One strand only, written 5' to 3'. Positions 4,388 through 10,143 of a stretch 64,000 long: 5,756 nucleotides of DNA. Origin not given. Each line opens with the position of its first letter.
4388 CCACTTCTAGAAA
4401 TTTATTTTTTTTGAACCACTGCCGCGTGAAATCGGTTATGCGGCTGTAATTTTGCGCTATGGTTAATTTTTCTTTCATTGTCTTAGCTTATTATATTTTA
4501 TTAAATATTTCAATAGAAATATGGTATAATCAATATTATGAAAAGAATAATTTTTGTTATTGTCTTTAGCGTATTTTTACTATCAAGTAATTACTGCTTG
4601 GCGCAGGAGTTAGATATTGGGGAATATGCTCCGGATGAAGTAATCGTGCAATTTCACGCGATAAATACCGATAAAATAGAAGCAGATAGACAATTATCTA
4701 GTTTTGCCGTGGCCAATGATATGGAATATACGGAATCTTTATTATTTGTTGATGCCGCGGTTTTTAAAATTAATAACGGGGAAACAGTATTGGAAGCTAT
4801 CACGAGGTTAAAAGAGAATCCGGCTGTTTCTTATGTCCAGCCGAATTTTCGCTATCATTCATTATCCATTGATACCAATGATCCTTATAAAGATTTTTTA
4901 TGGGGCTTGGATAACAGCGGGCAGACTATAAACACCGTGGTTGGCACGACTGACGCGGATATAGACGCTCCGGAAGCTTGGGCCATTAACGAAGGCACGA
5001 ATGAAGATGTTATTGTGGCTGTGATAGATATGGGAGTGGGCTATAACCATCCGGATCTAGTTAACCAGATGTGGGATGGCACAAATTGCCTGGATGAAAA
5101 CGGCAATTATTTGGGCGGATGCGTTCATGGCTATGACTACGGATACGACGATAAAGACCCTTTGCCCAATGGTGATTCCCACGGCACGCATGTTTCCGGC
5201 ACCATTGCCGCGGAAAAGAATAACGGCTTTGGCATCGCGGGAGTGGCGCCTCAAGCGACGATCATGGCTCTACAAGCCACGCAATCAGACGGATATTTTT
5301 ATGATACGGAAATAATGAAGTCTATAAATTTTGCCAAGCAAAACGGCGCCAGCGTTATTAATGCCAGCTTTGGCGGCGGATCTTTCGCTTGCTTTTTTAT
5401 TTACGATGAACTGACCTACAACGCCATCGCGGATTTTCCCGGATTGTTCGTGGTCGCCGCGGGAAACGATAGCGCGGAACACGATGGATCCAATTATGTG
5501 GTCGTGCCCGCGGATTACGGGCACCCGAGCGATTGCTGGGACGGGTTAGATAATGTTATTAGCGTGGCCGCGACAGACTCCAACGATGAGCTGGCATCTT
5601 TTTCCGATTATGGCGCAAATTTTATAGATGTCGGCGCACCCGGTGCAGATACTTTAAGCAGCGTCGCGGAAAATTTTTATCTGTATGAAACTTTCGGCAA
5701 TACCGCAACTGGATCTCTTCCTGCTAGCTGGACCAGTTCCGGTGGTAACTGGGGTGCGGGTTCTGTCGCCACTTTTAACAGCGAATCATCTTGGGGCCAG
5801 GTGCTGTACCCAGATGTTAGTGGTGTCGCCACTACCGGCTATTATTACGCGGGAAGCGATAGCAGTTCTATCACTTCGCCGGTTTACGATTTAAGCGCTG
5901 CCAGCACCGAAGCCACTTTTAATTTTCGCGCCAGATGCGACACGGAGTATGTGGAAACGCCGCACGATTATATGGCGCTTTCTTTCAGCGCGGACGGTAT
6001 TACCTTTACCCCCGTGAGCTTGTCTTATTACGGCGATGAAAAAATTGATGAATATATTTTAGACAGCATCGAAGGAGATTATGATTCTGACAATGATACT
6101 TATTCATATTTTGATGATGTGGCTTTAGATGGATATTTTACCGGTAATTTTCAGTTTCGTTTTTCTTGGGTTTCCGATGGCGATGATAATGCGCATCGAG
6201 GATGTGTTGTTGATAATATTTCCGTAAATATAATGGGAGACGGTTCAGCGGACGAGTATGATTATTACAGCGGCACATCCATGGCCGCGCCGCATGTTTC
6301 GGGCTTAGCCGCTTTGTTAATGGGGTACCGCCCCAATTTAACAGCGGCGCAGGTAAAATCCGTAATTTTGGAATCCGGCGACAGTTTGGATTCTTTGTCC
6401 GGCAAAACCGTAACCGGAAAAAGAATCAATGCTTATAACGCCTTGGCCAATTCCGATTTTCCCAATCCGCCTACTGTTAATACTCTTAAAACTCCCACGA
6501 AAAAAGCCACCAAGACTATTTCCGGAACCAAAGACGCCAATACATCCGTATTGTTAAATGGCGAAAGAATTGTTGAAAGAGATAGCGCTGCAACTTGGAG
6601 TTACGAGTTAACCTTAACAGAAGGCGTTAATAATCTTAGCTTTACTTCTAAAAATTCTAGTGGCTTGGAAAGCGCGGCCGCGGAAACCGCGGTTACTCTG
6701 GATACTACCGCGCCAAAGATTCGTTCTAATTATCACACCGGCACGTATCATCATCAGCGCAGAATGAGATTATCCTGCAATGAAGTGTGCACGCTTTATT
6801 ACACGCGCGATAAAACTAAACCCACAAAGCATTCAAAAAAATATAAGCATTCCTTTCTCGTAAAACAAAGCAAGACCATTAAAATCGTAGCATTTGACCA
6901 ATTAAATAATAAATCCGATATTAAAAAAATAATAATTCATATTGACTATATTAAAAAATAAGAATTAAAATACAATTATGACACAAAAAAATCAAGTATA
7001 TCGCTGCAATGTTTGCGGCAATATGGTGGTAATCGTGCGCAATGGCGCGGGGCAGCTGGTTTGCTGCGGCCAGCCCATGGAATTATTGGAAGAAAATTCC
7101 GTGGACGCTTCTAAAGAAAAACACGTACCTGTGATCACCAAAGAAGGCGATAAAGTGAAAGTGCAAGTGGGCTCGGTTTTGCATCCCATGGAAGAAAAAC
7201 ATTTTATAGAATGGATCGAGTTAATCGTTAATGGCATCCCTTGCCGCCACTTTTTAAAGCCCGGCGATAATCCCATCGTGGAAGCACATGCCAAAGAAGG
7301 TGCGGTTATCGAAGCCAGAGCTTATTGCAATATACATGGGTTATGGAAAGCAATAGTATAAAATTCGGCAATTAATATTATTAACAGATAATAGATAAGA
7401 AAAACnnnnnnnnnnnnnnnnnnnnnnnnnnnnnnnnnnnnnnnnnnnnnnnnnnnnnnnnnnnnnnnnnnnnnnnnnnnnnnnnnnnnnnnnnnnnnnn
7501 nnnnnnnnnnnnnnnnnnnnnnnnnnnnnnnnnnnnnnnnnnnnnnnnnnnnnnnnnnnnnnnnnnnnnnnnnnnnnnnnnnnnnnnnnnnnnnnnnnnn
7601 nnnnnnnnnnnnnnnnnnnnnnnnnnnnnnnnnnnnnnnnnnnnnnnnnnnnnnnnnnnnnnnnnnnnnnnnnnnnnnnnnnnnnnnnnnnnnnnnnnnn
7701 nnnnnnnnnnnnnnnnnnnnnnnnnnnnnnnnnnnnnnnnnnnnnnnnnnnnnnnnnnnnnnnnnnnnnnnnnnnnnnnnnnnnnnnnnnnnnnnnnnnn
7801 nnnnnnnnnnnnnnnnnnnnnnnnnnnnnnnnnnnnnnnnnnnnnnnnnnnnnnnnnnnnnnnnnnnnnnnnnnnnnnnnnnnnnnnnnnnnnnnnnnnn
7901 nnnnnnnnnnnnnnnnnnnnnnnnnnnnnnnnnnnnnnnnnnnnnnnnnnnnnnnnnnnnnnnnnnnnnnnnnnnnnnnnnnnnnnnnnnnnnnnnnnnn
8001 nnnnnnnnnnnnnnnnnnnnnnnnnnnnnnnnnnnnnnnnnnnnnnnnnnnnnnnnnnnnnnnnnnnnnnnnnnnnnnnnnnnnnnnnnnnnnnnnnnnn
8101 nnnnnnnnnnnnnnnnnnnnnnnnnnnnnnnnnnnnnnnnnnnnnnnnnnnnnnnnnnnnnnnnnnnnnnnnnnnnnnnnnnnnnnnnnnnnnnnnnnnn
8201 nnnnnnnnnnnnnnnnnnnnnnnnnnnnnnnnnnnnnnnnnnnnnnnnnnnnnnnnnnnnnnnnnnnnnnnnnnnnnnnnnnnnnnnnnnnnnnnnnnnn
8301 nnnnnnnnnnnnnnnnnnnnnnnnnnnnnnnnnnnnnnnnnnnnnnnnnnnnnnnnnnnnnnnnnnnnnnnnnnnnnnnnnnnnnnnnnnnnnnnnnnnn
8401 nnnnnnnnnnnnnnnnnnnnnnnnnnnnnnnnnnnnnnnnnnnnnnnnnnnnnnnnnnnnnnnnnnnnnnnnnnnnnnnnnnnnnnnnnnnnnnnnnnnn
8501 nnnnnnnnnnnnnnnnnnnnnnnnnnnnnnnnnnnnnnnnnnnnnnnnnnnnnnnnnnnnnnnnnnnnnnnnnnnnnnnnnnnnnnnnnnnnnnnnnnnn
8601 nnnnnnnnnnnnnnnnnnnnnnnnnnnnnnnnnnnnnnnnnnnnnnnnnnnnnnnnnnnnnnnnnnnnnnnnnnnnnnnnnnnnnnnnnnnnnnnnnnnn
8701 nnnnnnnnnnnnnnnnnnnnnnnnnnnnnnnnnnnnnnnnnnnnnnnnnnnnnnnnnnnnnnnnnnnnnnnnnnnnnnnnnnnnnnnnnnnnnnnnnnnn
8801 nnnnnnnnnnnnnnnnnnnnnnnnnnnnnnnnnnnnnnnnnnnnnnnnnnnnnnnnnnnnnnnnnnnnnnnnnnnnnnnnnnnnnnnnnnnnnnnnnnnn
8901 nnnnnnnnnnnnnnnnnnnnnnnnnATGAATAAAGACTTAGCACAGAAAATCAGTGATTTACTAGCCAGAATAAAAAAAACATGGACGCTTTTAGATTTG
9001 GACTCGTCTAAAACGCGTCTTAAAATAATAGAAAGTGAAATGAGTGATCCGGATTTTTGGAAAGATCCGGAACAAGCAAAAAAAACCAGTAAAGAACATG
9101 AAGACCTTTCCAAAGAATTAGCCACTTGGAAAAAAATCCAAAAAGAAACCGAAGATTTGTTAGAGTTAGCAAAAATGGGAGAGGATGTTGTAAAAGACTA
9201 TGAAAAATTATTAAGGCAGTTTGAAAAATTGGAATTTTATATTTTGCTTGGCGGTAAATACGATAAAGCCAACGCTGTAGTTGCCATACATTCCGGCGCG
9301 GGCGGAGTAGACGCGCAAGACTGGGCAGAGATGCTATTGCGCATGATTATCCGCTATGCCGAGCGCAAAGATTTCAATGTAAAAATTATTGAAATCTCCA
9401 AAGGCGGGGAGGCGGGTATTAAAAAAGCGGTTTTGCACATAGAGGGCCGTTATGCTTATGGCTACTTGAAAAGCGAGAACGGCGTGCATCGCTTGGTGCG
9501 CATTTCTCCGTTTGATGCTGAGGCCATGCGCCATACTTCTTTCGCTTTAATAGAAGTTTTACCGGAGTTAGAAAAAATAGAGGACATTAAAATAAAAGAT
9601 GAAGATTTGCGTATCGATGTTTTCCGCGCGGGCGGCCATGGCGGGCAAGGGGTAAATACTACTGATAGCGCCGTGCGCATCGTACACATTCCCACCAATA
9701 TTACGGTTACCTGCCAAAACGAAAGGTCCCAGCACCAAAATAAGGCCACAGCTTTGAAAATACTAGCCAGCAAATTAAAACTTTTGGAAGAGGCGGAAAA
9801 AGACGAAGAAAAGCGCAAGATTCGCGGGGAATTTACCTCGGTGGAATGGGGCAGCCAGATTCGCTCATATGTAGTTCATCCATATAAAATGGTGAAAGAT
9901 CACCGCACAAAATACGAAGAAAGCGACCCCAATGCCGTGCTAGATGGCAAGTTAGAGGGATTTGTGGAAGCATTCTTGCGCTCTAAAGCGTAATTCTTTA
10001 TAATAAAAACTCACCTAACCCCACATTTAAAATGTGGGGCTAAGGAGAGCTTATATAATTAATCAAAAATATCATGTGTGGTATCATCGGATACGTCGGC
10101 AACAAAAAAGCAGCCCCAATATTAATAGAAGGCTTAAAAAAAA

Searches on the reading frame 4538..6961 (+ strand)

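Call 70: search_protein_families(library=pfam, proteins=[window:4538-6961:+], max_evalue=0.00001)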
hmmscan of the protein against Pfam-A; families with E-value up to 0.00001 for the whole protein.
window:4538-6961:+ (807 aa): 4 families
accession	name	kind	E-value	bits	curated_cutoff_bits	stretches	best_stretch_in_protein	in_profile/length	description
PF00082.27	Peptidase_S8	-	7.9e-50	170.2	21.8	2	156-376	2-212/288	Subtilase family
PF13290.12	CHB_HEX_C_1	-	1.1e-12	48.2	22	1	734-796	3-66/67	Chitobiase/beta-hexosaminidase C-terminal domain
PF13287.12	Fn3_assoc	-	4.9e-11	43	23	1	744-796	2-55/59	Fn3 associated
PF22148.1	Fervidolysin_NPro-like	-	3.9e-08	34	21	1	28-103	13-81/81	Fervidolysin N-terminal prodomain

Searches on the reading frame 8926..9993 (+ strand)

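Call 70: search_protein_families(library=pfam, proteins=[window:8926-9993:+], max_evalue=0.00001)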
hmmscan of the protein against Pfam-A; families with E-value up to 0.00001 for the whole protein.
window:8926-9993:+ (355 aa): 2 families
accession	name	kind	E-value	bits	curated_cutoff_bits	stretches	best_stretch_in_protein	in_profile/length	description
PF03462.23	PCRF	-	8.2e-53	179.5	24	1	29-208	2-193/194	PCRF domain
PF00472.26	RF-1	-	2.2e-41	140.9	35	1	217-327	2-116/116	RF-1 domain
